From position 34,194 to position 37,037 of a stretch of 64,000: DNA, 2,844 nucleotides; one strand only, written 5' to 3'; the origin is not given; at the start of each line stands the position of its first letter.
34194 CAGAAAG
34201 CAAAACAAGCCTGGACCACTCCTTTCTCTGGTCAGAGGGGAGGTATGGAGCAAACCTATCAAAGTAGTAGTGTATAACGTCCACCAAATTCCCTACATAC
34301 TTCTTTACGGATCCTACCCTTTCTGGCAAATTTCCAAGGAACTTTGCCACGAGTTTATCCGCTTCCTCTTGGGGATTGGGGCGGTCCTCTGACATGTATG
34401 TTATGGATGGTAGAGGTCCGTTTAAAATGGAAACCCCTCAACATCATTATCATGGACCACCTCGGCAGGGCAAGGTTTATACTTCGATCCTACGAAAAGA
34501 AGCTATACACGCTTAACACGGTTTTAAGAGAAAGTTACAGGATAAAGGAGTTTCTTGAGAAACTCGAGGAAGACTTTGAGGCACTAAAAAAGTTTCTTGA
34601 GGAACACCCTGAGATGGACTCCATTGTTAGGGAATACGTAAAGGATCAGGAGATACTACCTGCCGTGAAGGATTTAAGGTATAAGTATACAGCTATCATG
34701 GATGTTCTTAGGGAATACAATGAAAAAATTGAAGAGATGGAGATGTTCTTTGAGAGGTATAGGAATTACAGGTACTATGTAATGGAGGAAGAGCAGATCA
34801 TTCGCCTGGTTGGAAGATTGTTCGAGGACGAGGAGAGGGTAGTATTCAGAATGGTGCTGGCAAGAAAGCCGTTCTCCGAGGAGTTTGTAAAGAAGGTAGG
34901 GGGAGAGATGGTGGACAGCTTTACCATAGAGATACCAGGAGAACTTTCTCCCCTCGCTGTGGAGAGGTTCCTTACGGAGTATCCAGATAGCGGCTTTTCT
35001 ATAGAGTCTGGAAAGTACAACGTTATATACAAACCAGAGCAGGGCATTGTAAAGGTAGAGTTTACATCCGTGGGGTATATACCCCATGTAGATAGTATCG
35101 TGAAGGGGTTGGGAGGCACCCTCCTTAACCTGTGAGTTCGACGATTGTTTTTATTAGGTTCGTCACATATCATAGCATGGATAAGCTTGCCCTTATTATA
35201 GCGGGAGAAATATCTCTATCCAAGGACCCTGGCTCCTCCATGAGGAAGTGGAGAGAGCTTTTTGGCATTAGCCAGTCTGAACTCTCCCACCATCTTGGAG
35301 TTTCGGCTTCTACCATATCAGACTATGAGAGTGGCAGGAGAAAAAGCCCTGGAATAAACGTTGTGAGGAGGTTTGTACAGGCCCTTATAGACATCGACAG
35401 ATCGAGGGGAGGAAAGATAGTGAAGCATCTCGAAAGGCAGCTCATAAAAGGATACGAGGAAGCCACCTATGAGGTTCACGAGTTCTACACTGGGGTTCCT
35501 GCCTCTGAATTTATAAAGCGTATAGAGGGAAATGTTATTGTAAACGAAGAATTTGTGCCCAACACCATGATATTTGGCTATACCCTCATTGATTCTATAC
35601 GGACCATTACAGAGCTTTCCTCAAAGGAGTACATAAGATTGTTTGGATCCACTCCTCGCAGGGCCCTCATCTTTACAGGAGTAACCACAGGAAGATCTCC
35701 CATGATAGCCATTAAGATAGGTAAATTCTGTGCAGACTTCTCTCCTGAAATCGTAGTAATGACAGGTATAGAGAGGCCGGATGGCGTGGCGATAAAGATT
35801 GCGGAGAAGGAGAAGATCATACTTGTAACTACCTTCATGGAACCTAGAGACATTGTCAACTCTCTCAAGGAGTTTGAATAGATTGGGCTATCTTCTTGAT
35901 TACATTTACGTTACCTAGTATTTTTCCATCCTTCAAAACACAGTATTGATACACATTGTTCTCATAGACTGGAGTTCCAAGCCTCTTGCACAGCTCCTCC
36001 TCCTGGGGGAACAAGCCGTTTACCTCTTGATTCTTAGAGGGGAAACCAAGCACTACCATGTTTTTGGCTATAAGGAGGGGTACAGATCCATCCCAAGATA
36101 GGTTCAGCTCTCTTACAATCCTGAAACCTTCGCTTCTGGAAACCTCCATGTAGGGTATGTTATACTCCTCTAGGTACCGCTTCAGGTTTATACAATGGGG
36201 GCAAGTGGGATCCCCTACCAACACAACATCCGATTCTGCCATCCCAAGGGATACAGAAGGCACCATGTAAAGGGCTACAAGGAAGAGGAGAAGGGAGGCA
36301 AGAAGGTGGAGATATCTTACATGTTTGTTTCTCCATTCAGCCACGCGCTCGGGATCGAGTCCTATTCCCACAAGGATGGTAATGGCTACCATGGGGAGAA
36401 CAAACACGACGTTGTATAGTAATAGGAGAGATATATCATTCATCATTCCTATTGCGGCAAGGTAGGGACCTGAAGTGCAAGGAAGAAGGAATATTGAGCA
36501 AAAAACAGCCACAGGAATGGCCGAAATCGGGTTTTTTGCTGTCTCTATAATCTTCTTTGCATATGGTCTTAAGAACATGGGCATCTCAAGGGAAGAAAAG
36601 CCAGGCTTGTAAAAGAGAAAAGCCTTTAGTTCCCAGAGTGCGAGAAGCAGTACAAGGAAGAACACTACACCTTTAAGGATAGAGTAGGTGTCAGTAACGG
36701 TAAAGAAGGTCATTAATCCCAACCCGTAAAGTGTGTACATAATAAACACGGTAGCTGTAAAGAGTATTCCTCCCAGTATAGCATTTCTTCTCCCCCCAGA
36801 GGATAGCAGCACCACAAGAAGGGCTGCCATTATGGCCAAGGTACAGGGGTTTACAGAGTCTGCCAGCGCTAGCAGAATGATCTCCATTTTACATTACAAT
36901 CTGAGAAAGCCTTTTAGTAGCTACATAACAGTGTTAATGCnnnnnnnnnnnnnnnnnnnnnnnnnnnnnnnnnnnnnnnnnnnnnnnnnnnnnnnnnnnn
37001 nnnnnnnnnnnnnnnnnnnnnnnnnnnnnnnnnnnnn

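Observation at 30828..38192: Dense thiol-disulfide redox cluster next to the lectin-pilin gene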

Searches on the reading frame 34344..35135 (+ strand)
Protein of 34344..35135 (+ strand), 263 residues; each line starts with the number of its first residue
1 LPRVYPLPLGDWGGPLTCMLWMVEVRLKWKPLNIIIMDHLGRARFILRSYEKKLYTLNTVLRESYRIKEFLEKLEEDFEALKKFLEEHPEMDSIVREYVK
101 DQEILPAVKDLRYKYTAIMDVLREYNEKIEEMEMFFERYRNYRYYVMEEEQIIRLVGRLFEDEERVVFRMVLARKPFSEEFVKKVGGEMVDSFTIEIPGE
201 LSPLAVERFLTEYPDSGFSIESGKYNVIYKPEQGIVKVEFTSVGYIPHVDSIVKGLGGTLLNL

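Call 3: search_protein_families(library=pfam, proteins=[window:34344-35135:+], max_evalue=0.01)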
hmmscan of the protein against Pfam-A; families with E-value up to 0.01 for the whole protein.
window:34344-35135:+ (263 aa): 0 families

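Call 6: search_protein_families(library=ncbifam, proteins=[window:34344-35135:+], max_evalue=0.01)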
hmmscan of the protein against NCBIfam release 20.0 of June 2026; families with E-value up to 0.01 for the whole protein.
window:34344-35135:+ (263 aa): 1 family
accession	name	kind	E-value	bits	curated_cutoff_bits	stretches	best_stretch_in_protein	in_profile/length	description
NF041034.1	Rad50_Sulf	equivalog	0.0014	16.6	1000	1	47-139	282-374/872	DNA double-strand break repair ATPase Rad50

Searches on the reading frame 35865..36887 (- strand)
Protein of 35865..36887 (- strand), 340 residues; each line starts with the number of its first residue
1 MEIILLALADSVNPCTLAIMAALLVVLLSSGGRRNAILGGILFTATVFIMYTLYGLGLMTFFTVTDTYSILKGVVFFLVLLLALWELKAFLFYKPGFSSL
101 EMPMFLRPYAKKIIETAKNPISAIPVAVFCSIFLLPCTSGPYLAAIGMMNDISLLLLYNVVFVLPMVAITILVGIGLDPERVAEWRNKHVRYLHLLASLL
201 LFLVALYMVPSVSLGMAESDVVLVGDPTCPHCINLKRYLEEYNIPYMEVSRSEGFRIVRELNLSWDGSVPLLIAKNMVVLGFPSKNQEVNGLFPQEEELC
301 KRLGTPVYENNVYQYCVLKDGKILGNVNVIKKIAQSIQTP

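Call 3: search_protein_families(library=pfam, proteins=[window:35865-36887:-], max_evalue=0.01)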
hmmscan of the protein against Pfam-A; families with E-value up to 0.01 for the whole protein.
window:35865-36887:- (340 aa): 1 family
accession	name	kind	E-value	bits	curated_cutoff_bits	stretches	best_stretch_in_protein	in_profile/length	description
PF00462.30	Glutaredoxin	-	9.4e-05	23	22.9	1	221-249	1-29/60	Glutaredoxin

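Call 6: search_protein_families(library=ncbifam, proteins=[window:35865-36887:-], max_evalue=0.01)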
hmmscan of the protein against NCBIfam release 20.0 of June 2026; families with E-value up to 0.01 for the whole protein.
window:35865-36887:- (340 aa): 4 families
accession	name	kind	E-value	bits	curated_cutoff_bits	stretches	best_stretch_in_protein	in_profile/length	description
TIGR02196.1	GlrX_YruB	hypoth_equivalog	2.1e-06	28.1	88.55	1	225-284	6-66/74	glutaredoxin-like protein, YruB-family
NF045501.1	HUGP_GUXX-star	exception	9.2e-05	22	325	1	217-282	163-230/236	HUGP/GUXX-star fusion selenoprotein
NF041212.1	Uxx_star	subfamily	0.00092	19.4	66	1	221-282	1-64/70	Uxx-star family glutaredoxin-like (seleno)protein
TIGR02190.1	GlrX-dom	hypoth_equivalog_domain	0.0026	17.7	99.3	1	218-250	7-39/79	glutaredoxin-family domain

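Call 8: find_homologous_proteins(query=window:35865-36887:-, max_evalue=0.001)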
Query window:35865-36887:- (340 aa): 205 proteins with E <= 0.001 among 8000 candidates; the best 120 are listed.
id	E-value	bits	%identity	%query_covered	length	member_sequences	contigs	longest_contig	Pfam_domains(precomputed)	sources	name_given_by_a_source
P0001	1.6e-218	743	100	100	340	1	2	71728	-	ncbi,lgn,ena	-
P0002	2.2e-111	390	54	99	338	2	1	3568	-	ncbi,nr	ncbi:MAG: hypothetical protein GXO00_01820 [Candidatus Diapherotrites archaeon]|nr:hypothetical prot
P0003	5.9e-110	386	54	96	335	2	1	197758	-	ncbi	-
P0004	5.3e-108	379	52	97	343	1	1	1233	-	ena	-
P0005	1.6e-106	374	54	97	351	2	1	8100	-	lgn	-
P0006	6.5e-104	366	51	97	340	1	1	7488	-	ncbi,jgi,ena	-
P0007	3.9e-95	337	50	92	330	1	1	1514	-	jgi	jgi:glutaredoxin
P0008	5.3e-60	221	51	61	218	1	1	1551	-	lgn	-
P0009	3.5e-59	219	57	59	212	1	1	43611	-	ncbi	-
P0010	2.3e-54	203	50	56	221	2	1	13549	-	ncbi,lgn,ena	-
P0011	3.8e-50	189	46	62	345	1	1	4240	-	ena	-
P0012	5.9e-50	188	46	61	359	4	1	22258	-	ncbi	ncbi:MAG: hypothetical protein ACP5KJ_02525 [Candidatus Micrarchaeia archaeon]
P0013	2.3e-49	187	45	61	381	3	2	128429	-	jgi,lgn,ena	-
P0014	2.6e-49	186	50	55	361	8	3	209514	-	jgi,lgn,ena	-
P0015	1.1e-48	184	46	60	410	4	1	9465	-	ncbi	-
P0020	7.7e-44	168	42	60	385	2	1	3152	PF11139.15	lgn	-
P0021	5.0e-42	162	44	61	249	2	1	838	PF11139.15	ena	-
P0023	2.5e-40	157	40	56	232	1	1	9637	PF11139.15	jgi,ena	-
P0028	5.0e-39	153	40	61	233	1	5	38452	PF11139.15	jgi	jgi:cytochrome c biogenesis protein CcdA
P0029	5.4e-39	152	40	60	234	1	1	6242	PF11139.15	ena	-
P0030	9.2e-39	152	41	58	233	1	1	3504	PF11139.15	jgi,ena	-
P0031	2.3e-38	150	41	58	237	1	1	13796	PF11139.15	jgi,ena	-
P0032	2.4e-38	150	39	61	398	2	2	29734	PF11139.15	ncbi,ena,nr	ncbi:GAP family protein [Patescibacteria group bacterium]|nr:GAP family protein [Patescibacteria gro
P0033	3.3e-38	150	41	58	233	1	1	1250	PF11139.15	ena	-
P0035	8.5e-38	148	41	61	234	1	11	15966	PF11139.15,PF13386.13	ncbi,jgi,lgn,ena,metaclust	metaclust:\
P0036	8.7e-38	148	40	57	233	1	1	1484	PF11139.15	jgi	-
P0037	1.3e-37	148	41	60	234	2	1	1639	PF11139.15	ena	-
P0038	1.3e-37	148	40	61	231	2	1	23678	PF11139.15,PF13386.13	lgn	-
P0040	1.5e-37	148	42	61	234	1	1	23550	PF11139.15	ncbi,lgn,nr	ncbi:MAG: hypothetical protein Q7S56_00525 [Nanoarchaeota archaeon]|nr:hypothetical protein [Nanoarc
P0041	1.5e-37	148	40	61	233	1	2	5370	PF11139.15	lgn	-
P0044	4.7e-37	146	39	59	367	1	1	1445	PF02683.23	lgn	-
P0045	4.8e-37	146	40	55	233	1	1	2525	PF11139.15,PF13386.13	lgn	-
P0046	6.3e-37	146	41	61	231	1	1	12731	PF11139.15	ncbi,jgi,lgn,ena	-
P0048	7.0e-37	145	39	58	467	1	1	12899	PF11139.15,PF13386.13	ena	-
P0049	7.1e-37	145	38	59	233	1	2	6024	PF11139.15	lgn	-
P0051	8.5e-37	145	40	61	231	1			PF11139.15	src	-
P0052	1.0e-36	145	37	62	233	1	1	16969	PF11139.15,PF13386.13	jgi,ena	-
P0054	1.0e-36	145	40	59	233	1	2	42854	PF11139.15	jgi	-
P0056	1.9e-36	144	39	61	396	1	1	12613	PF11139.15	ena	-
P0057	2.2e-36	144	39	61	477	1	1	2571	PF11139.15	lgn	-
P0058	2.3e-36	144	39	61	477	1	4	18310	PF11139.15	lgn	-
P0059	2.4e-36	144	35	61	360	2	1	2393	PF13386.13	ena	-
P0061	3.8e-36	143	37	58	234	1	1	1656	PF11139.15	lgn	-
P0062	3.9e-36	143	40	58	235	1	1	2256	PF11139.15,PF13386.13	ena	-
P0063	4.1e-36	143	39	61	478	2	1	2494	PF11139.15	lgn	-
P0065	5.9e-36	142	37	58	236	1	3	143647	PF13386.13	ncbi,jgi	-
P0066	6.8e-36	142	41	60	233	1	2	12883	PF11139.15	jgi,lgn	jgi:cytochrome c biogenesis protein CcdA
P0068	7.2e-36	142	39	61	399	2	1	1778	PF11139.15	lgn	-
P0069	7.2e-36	142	40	61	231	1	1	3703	PF11139.15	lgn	-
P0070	8.2e-36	142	38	59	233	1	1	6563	PF11139.15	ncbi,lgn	-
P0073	9.8e-36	142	40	59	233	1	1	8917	PF11139.15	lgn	-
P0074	1.1e-35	142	39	60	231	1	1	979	PF11139.15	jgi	-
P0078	1.9e-35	141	39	61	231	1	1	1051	PF11139.15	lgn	-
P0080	2.4e-35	140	37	58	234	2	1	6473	PF11139.15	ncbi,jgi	-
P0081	2.7e-35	140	39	58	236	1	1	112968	PF11139.15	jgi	jgi:cytochrome c biogenesis protein CcdA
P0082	3.6e-35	140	39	61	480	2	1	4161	PF13386.13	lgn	-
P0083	3.8e-35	140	38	60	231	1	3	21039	PF11139.15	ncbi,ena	-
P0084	3.9e-35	140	39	60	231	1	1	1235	PF11139.15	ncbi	-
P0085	4.7e-35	139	39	60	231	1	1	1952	PF11139.15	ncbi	-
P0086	4.7e-35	139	39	58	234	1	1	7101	PF11139.15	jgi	jgi:cytochrome c biogenesis protein CcdA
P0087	5.1e-35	139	39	60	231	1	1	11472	PF11139.15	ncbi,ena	-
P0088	5.4e-35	139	41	59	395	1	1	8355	PF11139.15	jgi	jgi:hypothetical protein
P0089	5.6e-35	139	38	61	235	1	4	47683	PF11139.15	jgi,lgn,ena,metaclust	metaclust:\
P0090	5.9e-35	139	37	61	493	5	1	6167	PF11139.15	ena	-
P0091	6.3e-35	139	40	57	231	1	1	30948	PF11139.15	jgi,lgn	-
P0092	7.1e-35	139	37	56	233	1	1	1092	PF11139.15,PF13386.13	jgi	jgi:cytochrome c biogenesis protein CcdA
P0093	8.3e-35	139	38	61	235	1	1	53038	PF11139.15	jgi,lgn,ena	-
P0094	1.2e-34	138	39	60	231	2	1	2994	PF11139.15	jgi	jgi:cytochrome c biogenesis protein CcdA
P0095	1.2e-34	138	39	59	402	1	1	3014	PF02683.23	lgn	-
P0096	1.2e-34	138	38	61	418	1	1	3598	PF11139.15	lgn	-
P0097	1.2e-34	138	39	60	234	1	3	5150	PF11139.15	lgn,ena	-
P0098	1.5e-34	138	38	59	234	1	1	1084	PF11139.15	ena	-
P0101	1.7e-34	138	36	61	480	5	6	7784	PF11139.15,PF13386.13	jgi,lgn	jgi:cytochrome c biogenesis protein CcdA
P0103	1.7e-34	138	40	60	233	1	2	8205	PF11139.15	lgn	-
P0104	2.3e-34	137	38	59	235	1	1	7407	PF11139.15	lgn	-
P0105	2.3e-34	137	39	60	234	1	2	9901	PF11139.15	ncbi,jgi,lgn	-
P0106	2.4e-34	137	39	60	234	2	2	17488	PF11139.15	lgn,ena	-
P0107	3.0e-34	137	40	60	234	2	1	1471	PF11139.15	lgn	-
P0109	3.5e-34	137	38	60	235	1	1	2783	PF11139.15,PF13386.13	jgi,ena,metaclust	metaclust:\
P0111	4.5e-34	136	39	60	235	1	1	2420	PF11139.15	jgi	jgi:cytochrome c biogenesis protein CcdA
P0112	5.2e-34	136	38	61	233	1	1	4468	PF13386.13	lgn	-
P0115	1.3e-33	135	36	59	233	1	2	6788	PF11139.15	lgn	-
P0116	1.5e-33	135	37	60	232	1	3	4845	PF11139.15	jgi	jgi:cytochrome c biogenesis protein CcdA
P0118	1.6e-33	134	38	61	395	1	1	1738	PF11139.15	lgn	-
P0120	2.1e-33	134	38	60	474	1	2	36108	PF11139.15,PF13386.13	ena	-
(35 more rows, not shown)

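Call 11: find_related_loci(query=A1, collection=genome_contigs, flank=10000)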
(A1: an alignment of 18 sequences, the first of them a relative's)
Query A1 (340 aa) in genome_contigs; peptide patterns used: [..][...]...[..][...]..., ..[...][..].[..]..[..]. (x = any residue, [..] = any of these).
202 stretches matched a pattern; 81 encode a relative of the query (tblastn E <= 1e-3); the best 80 are kept; 79 distinct loci.
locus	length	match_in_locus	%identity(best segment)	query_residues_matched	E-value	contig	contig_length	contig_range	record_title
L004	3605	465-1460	54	2-331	4e-105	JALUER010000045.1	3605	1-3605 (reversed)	MAG: Candidatus Micrarchaeota archaeon isolate S143_metabat1_scaf2bin.076 S143_NODE_31622_length_3605_cov_1.497700, whol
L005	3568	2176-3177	54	1-337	7e-100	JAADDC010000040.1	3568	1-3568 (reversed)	MAG: Candidatus Iainarchaeum archaeon isolate L_MaxBin.080 contig-127_36349, whole genome shotgun sequence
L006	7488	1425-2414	51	2-331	1e-97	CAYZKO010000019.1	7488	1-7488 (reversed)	MAG TPA_asm: uncultured archaeon isolate SRP144503_co3_138 genome assembly, contig: NODE_4063_length_7488_cov_8.563030,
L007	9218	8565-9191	67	2-210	5e-89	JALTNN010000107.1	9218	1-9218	MAG: Candidatus Micrarchaeota archaeon isolate S139_metabat2_scaf2bin.133 S139_NODE_8965_length_9218_cov_1.152238, whole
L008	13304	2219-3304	39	1-336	9e-76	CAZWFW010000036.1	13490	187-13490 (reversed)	MAG TPA_asm: Candidatus Undinarchaeota archaeon isolate SRP141552_co1_230 genome assembly, contig: NODE_2062_length_1349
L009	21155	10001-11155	38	1-339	3e-75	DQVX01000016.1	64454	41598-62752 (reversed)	MAG TPA_asm: Nanoarchaeota archaeon isolate SZUA-1535 k95_53769, whole genome shotgun sequence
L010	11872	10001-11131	38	6-326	2e-75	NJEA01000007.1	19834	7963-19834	MAG: Candidatus Aenigmarchaeota archaeon ex4484_224 ex4484_224_scaffold_728_length_19834__count_2814, whole genome shotg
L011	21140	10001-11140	37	2-338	9e-74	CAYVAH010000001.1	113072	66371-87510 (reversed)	MAG TPA_asm: Candidatus Undinarchaeota archaeon isolate binchicken_co184_740 genome assembly, contig: NODE_104_length_11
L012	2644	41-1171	38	2-326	3e-70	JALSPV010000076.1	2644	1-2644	MAG: Candidatus Aenigmatarchaeota archaeon isolate 356-284_metabat2_scaf2bin.097 356-284_scaffold_35852_c1, whole genome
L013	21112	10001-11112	50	6-337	3e-76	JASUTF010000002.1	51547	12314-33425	MAG: Candidatus Iainarchaeum archaeon isolate DJKA99_ANT-F21_bin.46 scaffold_123, whole genome shotgun sequence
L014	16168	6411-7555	54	6-339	5e-70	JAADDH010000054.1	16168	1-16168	MAG: Candidatus Iainarchaeum archaeon isolate L_MaxBin.110 contig-127_3630, whole genome shotgun sequence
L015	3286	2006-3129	54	6-337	1e-69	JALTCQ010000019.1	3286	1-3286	MAG: Candidatus Micrarchaeota archaeon isolate S013_metabat2_scaf2bin.045 S013_NODE_12996_length_3286_cov_2.519785, whol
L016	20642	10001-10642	45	7-213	6e-58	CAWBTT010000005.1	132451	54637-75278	MAG: uncultured Candidatus Micrarchaeota archaeon isolate MFD03804.bin.2.25 genome assembly, contig: contig_55036, whole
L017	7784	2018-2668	46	3-212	2e-56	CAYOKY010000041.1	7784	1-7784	MAG TPA_asm: Candidatus Micrarchaeota archaeon isolate SRP104257_co1_160 genome assembly, contig: NODE_8478_length_7784_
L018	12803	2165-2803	46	3-208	2e-56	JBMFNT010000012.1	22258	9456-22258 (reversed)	MAG: Candidatus Micrarchaeia archaeon isolate KM4338-18 NODE_12_length_22258_cov_10.933592, whole genome shotgun sequenc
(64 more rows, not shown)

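Call 45: search_solved_structures(query=window:35865-36887:-, max_evalue=10)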
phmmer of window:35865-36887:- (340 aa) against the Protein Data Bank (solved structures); distinct sequences matched with E-value up to 10: 11.
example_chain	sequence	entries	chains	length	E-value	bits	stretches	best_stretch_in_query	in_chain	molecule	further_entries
7c10_A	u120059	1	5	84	5.6e-05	25.8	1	220-292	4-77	Glutaredoxin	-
7c12_A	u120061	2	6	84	0.0014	21.2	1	220-292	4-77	Glutaredoxin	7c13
3zit_A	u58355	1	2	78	0.011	18.2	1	223-285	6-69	THIOREDOXIN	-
3zij_A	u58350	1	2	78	0.017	17.6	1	224-285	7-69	THIOREDOXIN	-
3ic4_A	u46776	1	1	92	0.036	16.5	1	215-284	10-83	Glutaredoxin (Grx-1)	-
5wid_A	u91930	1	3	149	0.82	12.1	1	217-310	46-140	Flavodoxin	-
6ghb_A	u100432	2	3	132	1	11.8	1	221-272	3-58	Regulatory protein Spx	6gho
7f75_G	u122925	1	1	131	1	11.7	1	221-272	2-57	transcriptional regulator Spx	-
1z3e_A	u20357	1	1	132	1.3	11.4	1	221-272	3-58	Regulatory protein spx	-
3gfk_A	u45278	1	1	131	1.4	11.3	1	221-272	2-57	Regulatory protein spx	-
2klx_A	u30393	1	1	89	2.4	10.5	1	219-256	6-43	Glutaredoxin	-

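Call 50: search_solved_structures(query=A1, max_evalue=10)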
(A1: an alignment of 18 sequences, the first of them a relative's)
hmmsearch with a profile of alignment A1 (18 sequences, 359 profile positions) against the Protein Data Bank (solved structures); distinct sequences matched with E-value up to 10: 88 (the best 60 are shown).
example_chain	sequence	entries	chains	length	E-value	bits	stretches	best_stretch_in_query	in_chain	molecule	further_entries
7c10_A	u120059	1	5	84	0.002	20.4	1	18-90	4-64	Glutaredoxin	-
4p3y_B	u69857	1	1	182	0.0051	19.1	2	15-40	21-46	Thiol:disulfide interchange protein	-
1fo5_A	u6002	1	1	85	0.0054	19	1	16-100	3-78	THIOREDOXIN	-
5cax_A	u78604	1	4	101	0.007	18.6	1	18-98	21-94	Glutaredoxin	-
3nzn_A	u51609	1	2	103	0.0082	18.4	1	18-96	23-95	Glutaredoxin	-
2kyz_A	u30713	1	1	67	0.017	17.3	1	24-74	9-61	Heavy metal binding protein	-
3hz8_A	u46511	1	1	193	0.022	17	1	14-47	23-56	Thiol:disulfide interchange protein DsbA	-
3zij_A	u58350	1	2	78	0.026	16.7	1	18-100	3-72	THIOREDOXIN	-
3zit_A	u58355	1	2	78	0.03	16.5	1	18-100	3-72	THIOREDOXIN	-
2rem_A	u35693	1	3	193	0.036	16.3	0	59-98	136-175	Disulfide oxidoreductase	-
2fd3_A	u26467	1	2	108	0.041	16.1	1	20-58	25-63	Thioredoxin 1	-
2ayt_A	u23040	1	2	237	0.044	16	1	12-86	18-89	glutaredoxin-like protein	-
4dvc_A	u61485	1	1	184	0.044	16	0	38-95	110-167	Thiol:disulfide interchange protein DsbA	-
3lgc_A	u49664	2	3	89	0.046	15.9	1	15-89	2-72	Glutaredoxin 1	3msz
2ijy_A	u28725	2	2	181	0.051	15.8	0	38-95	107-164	Thiol:disulfide interchange protein dsbA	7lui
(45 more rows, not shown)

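Call 52: search_protein_families(library=pfam, alignment_id=A1, max_evalue=0.01)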
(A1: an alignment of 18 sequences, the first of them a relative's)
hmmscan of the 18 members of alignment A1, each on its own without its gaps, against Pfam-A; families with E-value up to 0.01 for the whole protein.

A. member 1, P0001 (340 aa): 1 family
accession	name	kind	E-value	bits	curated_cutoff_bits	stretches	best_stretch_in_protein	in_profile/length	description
PF00462.30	Glutaredoxin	-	9.4e-05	23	22.9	1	221-249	1-29/60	Glutaredoxin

B. families by the number of members that match (of 18 scanned): 9 families
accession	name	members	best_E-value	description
PF00462.30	Glutaredoxin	12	5.5e-07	Glutaredoxin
PF13192.12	Thioredoxin_3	6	0.00039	Thioredoxin domain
PF11139.14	SfLAP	5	1.4e-06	Sap, sulfolipid-1-addressing protein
PF13098.12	Thioredoxin_2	3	0.0015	Thioredoxin-like domain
PF13417.12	GST_N_3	2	0.0077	Glutathione S-transferase, N-terminal domain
PF13386.12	DsbD_2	1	0.00039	Cytochrome C biogenesis protein transmembrane region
PF05768.20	Glrx-like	1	0.0021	Glutaredoxin-like domain (DUF836)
PF22023.1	Pus10_THUMP_arc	1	0.008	Pus10 THUMP domain, archaeal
PF01323.26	DSBA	1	0.0096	DSBA-like thioredoxin domain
